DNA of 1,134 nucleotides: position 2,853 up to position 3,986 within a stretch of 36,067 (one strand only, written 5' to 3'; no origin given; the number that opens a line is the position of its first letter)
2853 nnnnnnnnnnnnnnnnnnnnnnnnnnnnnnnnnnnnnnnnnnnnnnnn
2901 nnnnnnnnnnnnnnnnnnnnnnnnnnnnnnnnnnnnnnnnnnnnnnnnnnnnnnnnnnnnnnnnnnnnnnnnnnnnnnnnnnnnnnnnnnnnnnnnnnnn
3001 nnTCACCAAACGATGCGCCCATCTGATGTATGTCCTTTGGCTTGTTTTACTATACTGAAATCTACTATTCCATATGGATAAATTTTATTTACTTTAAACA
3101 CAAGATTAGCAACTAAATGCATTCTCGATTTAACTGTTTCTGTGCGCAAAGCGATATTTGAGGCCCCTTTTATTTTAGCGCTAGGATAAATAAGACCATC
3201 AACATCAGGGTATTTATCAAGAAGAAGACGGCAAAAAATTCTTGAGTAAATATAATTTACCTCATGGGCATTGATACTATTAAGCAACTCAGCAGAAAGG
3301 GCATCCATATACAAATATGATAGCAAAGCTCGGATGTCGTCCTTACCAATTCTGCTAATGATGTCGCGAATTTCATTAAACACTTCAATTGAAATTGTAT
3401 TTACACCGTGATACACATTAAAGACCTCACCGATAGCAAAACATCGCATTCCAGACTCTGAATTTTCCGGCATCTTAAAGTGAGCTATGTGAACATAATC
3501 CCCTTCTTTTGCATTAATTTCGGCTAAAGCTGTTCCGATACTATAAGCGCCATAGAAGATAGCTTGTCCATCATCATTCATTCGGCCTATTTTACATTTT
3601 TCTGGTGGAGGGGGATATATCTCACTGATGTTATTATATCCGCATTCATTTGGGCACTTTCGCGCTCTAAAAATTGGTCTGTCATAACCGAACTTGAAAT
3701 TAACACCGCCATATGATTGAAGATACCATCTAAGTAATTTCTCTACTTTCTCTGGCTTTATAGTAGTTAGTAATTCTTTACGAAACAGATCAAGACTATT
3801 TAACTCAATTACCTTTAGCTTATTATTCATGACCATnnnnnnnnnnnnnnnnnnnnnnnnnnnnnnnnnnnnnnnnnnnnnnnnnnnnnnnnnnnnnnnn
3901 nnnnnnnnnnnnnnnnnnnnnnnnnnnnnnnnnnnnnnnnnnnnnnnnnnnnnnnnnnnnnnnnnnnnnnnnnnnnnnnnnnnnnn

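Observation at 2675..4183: Transposase-less element with ~108-bp terminal inverted repeats and an 11-bp target duplication, carrying only a RES-domain toxin gene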

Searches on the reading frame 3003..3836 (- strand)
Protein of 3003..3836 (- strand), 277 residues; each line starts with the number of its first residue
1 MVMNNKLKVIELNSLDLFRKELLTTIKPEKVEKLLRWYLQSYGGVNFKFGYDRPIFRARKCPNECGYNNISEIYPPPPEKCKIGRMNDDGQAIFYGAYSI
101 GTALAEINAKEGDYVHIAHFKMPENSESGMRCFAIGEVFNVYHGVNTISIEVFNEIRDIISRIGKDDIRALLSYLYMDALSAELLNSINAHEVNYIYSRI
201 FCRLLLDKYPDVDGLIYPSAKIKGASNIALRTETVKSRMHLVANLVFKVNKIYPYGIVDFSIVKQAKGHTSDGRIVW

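Call 16: search_protein_families(library=pfam, proteins=[window:3003-3836:-], max_evalue=0.01)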
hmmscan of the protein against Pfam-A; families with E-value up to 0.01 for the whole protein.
window:3003-3836:- (277 aa): 1 family
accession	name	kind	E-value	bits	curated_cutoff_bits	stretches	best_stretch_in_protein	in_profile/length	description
PF08808.17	RES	-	4.5e-12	46.7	23.2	1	77-232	18-137/157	RES domain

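Call 21: search_protein_families(library=padloc, proteins=[window:3003-3836:-], max_evalue=1)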
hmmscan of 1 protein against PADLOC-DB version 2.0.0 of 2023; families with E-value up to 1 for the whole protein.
window:3003-3836:- (277 aa): 0 families

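Call 22: search_protein_families(library=ncbifam, proteins=[window:3003-3836:-], max_evalue=1)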
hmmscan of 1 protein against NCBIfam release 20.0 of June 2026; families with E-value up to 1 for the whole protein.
window:3003-3836:- (277 aa): 1 family
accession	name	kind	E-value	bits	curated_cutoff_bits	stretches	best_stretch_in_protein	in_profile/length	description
NF012146.1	blaB-IND-MUS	exception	0.093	12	270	1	228-277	116-165/237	BlaB/IND/MUS family subclass B1 metallo-beta-lactamase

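Call 23: find_homologous_proteins(query=window:3003-3836:-)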
Query window:3003-3836:- (277 aa): 46 proteins with E <= 0.001 among 1135 candidates.
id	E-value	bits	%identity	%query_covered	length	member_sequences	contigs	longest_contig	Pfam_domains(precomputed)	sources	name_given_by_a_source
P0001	3.3e-183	625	99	100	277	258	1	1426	PF08808.18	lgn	-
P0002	6.8e-166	568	90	100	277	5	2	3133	PF08808.18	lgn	-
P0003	1.7e-163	560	89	99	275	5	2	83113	PF08808.18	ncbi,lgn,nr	ncbi:TPA: RES family NAD+ phosphorylase [Enterobacter cloacae subsp. dissolvens]|nr:RES family NAD+ 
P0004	3.0e-153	527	83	99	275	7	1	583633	PF08808.18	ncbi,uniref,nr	ncbi:hypothetical protein C3Z09_02665 [Lelliottia aquatilis]|uniref:RES family NAD+ phosphorylase n=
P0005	2.9e-146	504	79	99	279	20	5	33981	PF08808.18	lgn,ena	-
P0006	1.6e-143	495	76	99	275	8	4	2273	PF08808.18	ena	-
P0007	1.2e-142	492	75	100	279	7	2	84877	PF08808.18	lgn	-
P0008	1.6e-140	485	75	99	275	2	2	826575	PF08808.18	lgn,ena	-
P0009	8.1e-139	479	73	99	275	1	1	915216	PF08808.18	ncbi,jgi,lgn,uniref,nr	ncbi:RES family NAD+ phosphorylase [Leclercia sp.]|uniref:RES family NAD+ phosphorylase n=1 Tax=Lecl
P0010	1.6e-138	479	75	100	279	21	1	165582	PF08808.18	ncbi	-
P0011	2.0e-138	478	75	99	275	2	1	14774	PF08808.18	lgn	-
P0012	3.7e-138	477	74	99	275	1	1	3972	PF08808.18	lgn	-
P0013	2.7e-137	474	73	100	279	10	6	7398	PF08808.18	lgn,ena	-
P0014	5.5e-137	473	73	99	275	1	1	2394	PF08808.18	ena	-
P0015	6.7e-136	470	72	99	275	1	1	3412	PF08808.18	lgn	-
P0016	1.2e-135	469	72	99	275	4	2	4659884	PF08808.18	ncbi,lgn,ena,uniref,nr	ncbi:RES family NAD+ phosphorylase [Citrobacter amalonaticus]|uniref:RES family NAD+ phosphorylase n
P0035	1.6e-106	374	88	69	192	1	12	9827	PF08808.18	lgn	-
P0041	1.2e-104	367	57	99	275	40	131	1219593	PF08808.18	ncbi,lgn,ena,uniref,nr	ncbi:RES family NAD+ phosphorylase [Escherichia coli]|uniref:RES domain-containing protein n=1 Tax=E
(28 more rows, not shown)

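Call 24: find_encoding_contigs(protein=P0003, flank=4000, max_places=3)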
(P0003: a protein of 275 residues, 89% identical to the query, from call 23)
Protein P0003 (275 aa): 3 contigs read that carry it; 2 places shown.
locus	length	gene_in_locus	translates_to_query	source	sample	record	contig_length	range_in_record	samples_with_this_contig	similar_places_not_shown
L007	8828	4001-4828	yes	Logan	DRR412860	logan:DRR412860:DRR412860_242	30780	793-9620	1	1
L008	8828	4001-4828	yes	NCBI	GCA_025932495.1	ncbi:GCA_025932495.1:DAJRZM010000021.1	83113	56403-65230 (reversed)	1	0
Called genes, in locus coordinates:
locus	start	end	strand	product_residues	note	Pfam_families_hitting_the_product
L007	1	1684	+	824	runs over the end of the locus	?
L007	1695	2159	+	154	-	PF06995:Phage_P2_GpU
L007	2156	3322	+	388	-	PF05954:Phage_GPD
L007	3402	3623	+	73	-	PF04606:Ogr_Delta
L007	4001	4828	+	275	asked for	PF08808:RES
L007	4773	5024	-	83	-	-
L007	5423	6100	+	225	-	-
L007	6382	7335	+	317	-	PF01047:MarR (weak), PF12802:MarR_2, PF22166:WHD_ArnR1 (weak), PF00583:Acetyltransf_1, PF13673:Acetyltransf_10, PF13508:Acetyltransf_7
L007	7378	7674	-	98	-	PF03795:YCII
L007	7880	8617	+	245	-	PF16031:TonB_N, PF03544:TonB_C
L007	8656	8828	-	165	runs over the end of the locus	PF03061:4HBT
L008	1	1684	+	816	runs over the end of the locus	PF10145:PhageMin_Tail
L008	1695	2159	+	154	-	PF06995:Phage_P2_GpU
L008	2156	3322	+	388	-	PF05954:Phage_GPD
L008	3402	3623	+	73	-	PF04606:Ogr_Delta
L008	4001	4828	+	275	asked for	PF08808:RES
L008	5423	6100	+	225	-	-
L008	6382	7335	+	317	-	PF01047:MarR (weak), PF12802:MarR_2, PF22166:WHD_ArnR1 (weak), PF00583:Acetyltransf_1, PF13673:Acetyltransf_10, PF13508:Acetyltransf_7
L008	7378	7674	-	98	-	PF03795:YCII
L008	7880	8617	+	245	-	PF16031:TonB_N, PF03544:TonB_C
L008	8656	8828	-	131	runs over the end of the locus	PF03061:4HBT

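Call 25: find_encoding_contigs(protein=P0004, flank=4000, max_places=3)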
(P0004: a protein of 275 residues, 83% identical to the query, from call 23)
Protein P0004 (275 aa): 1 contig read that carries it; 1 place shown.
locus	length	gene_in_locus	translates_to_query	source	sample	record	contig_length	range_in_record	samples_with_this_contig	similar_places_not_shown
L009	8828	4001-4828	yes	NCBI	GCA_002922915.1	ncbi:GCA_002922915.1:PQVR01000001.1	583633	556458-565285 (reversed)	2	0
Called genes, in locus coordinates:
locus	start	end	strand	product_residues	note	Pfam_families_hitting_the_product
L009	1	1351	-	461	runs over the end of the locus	PF00202:Aminotran_3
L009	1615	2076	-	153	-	-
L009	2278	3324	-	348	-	PF03895:YadA_anchor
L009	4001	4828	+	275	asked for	PF08808:RES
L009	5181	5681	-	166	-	PF05638:T6SS_HCP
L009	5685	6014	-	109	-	-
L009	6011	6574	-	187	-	-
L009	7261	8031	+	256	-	PF02110:HK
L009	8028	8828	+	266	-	PF08543:Phos_pyr_kin, PF00294:PfkB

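Call 26: find_encoding_contigs(protein=P0016, flank=4000, max_places=3)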
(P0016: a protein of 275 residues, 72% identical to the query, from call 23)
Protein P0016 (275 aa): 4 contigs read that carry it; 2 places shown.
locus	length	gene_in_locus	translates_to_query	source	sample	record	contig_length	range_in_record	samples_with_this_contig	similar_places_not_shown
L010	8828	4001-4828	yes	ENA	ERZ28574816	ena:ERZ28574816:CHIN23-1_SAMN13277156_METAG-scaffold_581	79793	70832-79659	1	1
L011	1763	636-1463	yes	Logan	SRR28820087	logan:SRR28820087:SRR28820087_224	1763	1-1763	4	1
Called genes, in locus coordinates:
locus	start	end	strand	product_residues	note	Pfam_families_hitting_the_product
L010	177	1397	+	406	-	PF04940:BLUF, PF00563:EAL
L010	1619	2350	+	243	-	PF00376:MerR, PF13411:MerR_1, PF22270:MlrA_helical, PF22267:MlrA_C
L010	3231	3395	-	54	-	PF00180:Iso_dh (weak)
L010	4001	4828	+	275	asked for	PF08808:RES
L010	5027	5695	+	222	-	PF02586:SRAP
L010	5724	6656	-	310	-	PF11185:DUF2971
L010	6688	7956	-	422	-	PF00817:IMS, PF11799:IMS_C, PF13438:DUF4113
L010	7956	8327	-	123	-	PF00717:Peptidase_S24 (weak)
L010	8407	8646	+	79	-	PF06183:DinI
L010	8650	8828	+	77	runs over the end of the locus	-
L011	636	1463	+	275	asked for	PF08808:RES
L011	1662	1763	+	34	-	?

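Call 27: find_encoding_contigs(protein=P0041, flank=4000, max_places=6)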
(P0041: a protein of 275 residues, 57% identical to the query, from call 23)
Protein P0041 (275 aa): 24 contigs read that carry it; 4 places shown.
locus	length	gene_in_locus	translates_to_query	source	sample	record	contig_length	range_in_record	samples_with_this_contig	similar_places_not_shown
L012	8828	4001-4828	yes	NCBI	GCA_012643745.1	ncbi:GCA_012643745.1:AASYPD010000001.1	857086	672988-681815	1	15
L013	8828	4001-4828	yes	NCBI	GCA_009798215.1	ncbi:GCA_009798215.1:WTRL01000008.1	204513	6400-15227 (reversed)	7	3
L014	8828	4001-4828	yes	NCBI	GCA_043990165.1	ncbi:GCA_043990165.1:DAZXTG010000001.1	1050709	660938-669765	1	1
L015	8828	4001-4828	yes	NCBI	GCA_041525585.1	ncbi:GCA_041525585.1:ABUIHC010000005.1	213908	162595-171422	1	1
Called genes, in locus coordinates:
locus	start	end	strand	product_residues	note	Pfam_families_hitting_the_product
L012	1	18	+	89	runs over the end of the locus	-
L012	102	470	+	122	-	-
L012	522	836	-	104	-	-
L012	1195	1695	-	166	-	-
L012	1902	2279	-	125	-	-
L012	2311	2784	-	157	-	PF15947:DUF4755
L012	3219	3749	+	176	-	-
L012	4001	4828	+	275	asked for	PF08808:RES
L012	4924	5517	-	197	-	-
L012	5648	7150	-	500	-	PF03389:MobA_MobL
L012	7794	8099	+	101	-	PF06412:TraD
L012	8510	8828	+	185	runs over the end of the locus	PF07963:N_methyl (weak), PF05307:Bundlin, PF08805:PilS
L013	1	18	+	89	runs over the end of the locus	-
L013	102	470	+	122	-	-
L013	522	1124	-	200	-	-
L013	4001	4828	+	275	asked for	PF08808:RES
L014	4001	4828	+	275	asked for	PF08808:RES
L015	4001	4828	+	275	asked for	PF08808:RES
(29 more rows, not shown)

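Call 37: find_encoding_contigs(protein=P0002, flank=5000, max_places=4)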
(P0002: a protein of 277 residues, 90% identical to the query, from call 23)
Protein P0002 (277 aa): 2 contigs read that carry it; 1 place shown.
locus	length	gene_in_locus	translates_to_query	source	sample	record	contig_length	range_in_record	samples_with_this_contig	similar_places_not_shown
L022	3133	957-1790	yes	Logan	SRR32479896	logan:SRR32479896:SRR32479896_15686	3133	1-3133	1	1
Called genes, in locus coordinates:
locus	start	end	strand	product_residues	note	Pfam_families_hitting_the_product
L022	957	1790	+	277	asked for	PF08808:RES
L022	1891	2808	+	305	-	-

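Call 38: find_encoding_contigs(protein=P0005, flank=5000, max_places=5)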
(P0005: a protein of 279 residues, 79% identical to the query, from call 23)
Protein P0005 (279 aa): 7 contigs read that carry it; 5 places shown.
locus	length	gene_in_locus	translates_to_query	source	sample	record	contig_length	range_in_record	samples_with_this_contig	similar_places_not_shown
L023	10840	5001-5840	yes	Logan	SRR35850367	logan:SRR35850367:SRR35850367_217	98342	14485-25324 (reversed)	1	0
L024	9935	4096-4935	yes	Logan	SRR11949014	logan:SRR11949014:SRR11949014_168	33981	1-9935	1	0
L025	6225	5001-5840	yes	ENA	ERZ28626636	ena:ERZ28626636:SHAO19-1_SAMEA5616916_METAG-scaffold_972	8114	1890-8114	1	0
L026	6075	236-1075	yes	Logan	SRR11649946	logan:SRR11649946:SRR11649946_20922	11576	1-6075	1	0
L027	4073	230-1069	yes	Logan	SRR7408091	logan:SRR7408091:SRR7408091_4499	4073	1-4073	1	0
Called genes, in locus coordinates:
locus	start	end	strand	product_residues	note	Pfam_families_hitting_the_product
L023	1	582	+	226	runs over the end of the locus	PF00345:PapD_N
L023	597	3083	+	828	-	PF13954:PapC_N, PF00577:Usher, PF13953:PapC_C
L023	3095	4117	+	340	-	PF00419:Fimbrial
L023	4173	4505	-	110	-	PF11776:RcnB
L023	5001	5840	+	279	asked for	PF08808:RES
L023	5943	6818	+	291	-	-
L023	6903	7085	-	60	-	-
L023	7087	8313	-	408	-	PF00589:Phage_integrase (faint)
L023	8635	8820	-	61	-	-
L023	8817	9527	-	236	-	PF21821:Dit_like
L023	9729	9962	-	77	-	-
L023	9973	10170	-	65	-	-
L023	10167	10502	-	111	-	-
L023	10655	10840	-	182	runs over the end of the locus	-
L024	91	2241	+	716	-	PF13954:PapC_N, PF00577:Usher, PF13953:PapC_C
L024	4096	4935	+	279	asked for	PF08808:RES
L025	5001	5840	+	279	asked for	PF08808:RES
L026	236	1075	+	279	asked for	PF08808:RES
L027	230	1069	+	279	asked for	PF08808:RES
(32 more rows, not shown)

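Call 39: find_encoding_contigs(protein=P0007, flank=5000, max_places=4)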
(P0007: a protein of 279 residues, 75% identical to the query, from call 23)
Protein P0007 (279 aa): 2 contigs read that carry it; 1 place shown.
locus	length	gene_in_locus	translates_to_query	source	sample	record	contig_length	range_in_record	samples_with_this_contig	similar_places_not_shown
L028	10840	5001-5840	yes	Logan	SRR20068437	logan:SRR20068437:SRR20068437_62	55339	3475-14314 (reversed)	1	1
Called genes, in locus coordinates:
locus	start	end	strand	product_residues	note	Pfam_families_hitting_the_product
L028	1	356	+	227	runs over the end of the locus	PF00345:PapD_N, PF02753:PapD_C (weak)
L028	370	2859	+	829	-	PF13954:PapC_N, PF00577:Usher, PF13953:PapC_C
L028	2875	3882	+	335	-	PF00419:Fimbrial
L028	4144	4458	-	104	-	PF11776:RcnB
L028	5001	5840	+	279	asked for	PF08808:RES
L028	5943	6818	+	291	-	-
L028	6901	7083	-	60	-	-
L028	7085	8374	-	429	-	PF00589:Phage_integrase (faint)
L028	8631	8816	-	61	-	-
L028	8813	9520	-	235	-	PF21821:Dit_like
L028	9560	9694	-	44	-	-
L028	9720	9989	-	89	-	-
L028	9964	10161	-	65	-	-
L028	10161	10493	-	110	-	-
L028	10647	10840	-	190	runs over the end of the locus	-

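Call 40: find_encoding_contigs(protein=P0035, flank=5000, max_places=6)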
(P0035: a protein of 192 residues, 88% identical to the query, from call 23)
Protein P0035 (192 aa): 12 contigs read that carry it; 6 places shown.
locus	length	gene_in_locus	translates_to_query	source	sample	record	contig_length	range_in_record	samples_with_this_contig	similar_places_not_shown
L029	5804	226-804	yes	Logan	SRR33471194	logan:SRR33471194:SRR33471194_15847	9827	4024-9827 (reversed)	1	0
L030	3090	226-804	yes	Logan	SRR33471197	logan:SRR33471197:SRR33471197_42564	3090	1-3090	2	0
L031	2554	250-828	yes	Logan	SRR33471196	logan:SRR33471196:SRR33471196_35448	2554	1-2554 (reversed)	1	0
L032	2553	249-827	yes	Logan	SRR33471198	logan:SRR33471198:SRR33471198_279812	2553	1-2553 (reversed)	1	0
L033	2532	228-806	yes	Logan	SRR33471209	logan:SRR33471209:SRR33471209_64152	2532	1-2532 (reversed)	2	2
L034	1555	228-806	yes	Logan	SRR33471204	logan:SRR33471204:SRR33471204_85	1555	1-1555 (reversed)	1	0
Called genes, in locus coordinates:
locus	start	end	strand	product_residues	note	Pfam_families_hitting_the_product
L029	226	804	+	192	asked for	PF08808:RES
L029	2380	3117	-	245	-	PF01844:HNH (weak)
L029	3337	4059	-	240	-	-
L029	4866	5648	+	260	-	PF05857:TraX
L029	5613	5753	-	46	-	-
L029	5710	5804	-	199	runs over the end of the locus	-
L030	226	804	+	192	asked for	PF08808:RES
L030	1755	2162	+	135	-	-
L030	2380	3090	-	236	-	?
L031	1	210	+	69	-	?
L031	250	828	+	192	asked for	PF08808:RES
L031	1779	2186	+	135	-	-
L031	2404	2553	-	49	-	?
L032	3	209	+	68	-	?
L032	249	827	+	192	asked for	PF08808:RES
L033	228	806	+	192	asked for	PF08808:RES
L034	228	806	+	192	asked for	PF08808:RES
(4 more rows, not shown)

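Call 48: search_protein_families(library=pfam, proteins=[L022:1891-2808:+, L023:5943-6818:+, L008:5423-6100:+], max_evalue=0.1)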
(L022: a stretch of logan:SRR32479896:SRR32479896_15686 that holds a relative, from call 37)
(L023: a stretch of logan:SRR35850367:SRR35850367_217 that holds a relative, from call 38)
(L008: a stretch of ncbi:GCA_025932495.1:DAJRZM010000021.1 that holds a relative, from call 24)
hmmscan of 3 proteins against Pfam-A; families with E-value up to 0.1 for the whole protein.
L022:1891-2808:+ (305 aa): 2 families
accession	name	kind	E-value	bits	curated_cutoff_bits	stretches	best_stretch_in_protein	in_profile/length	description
PF08271.17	Zn_Ribbon_TF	-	0.0011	18.9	29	1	262-294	2-30/43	TFIIB zinc-binding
PF21793.2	DUF6877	-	0.067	13.1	24.4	0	16-42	16-42/53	Family of unknown function (DUF6877)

L023:5943-6818:+ (291 aa): 3 families
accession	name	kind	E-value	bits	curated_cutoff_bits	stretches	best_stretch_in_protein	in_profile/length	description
PF08271.17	Zn_Ribbon_TF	-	5.7e-05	23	29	1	249-284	2-35/43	TFIIB zinc-binding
PF13719.11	Zn_ribbon_5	-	0.029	14.6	29.3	1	248-280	3-35/37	zinc-ribbon domain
PF19769.4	CPxCG_zf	-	0.088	13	27.2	0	250-288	1-41/183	CPxCG-related zinc finger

L008:5423-6100:+ (225 aa): 4 families
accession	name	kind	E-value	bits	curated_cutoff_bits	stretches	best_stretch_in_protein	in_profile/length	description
PF25448.1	DUF7897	-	0.014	14.2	27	1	12-138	106-221/595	Domain of unknown function (DUF7897)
PF18595.6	Nuf2_DHR10-like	-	0.038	14.5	28.4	1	65-128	53-116/117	Nuf2, DHR10-like domain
PF01442.23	Apolipoprotein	-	0.038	14.1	90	1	40-133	76-165/190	Apolipoprotein A1/A4/E domain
PF07352.17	Phage_Mu_Gam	-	0.039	14.3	28.3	1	85-140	4-63/149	Bacteriophage Mu Gam like protein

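Call 49: search_protein_families(library=padloc, proteins=[L022:1891-2808:+, L023:5943-6818:+, L008:5423-6100:+], max_evalue=0.1)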
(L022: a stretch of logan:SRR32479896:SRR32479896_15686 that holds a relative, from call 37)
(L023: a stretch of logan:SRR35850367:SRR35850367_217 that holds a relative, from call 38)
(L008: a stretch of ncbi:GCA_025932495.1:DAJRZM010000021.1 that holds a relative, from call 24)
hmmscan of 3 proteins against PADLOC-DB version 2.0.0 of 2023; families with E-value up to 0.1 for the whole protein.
L022:1891-2808:+ (305 aa): 1 family
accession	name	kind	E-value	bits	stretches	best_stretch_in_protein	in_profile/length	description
PDLC02387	pAgo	-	0.013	11.9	1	18-100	87-169/672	-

L023:5943-6818:+ (291 aa): 0 families

L008:5423-6100:+ (225 aa): 12 families
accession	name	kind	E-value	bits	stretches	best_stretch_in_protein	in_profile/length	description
PDLC03812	RTasRmuC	-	5.4e-05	20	1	12-130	8-121/439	DRT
PDLC00550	JetC2|JetC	-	0.0007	15.4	1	31-148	834-948/1355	DUF3584 domain; MukB-like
PDLC00551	JetC2|JetC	-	0.00095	15.1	1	41-141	414-513/1365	DUF3584 domain; MukB-like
PDLC03839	LeoA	-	0.001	16.2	1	34-135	223-322/559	-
PDLC00519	JetC1|JetC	-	0.0012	15.1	1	38-145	354-464/1097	DUF3584 domain; MukB-like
PDLC00553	JetC2|JetC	-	0.0022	14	1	53-139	862-948/1361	DUF3584 domain; MukB-like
PDLC04547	PDC-M26A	-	0.0064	13.1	1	30-133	152-256/724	-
PDLC00601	ZorA1|ZorA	-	0.0071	13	1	34-141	493-596/699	MotA/ExbB/TolQ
PDLC00507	JetC1|JetC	-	0.02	11.2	1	36-131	728-816/1215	DUF3584 domain; MukB-like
PDLC00514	JetC1|JetC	-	0.026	10.3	1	35-137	316-415/1117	DUF3584 domain; MukB-like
PDLC00518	JetC1|JetC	-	0.04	9.7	1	44-134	332-420/1112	DUF3584 domain; MukB-like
PDLC02164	Avs2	-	0.063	9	1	40-144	234-340/1504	-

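Call 50: search_solved_structures(query=window:3003-3836:-, max_evalue=1, show_alignments=2)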
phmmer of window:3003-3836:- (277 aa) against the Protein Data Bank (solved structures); distinct sequences matched with E-value up to 1: 2.
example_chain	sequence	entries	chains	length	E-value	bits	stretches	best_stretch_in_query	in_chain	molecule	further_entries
2el8_A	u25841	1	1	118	0.33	13.3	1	197-259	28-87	Signal-transducing adaptor protein 2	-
2eyu_A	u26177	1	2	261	0.7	12.2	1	101-191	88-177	twitching motility protein PilT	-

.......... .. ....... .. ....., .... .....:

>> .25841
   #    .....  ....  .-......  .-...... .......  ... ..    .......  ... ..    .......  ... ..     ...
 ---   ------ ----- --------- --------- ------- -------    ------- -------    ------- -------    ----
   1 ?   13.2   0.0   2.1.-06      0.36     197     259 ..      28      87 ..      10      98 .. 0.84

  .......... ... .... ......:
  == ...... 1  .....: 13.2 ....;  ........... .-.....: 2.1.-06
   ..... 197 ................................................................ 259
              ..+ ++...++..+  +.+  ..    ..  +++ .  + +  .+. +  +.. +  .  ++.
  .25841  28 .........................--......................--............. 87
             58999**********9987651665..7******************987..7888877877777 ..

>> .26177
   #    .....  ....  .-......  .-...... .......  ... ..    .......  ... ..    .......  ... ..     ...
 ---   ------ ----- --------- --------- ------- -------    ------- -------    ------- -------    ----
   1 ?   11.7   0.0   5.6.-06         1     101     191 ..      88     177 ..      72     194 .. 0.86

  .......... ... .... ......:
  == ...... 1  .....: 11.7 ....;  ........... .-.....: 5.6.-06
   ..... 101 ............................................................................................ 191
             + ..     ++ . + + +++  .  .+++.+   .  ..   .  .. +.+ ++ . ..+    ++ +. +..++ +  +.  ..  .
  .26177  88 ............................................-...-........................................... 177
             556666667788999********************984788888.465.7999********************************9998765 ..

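Call 68: find_related_loci(query=A2, collection=viral_contigs, flank=5000)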
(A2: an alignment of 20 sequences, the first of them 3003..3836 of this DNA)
Query A2 (277 aa) in viral_contigs; peptide patterns used: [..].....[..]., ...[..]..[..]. (x = any residue, [..] = any of these).
49 stretches matched a pattern; 6 encode a relative of the query (tblastn E <= 1e-3); 6 distinct loci.
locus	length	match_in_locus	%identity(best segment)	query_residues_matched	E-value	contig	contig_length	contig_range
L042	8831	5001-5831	100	1-277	0e+0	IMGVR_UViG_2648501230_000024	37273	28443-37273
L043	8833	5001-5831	100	1-277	0e+0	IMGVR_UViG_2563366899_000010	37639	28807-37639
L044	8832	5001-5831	99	1-277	0e+0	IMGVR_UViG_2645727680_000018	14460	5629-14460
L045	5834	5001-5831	91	1-277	7e-176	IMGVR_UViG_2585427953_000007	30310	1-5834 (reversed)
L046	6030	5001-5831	90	1-277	1e-172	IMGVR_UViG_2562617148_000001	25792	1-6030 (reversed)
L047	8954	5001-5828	73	2-277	2e-143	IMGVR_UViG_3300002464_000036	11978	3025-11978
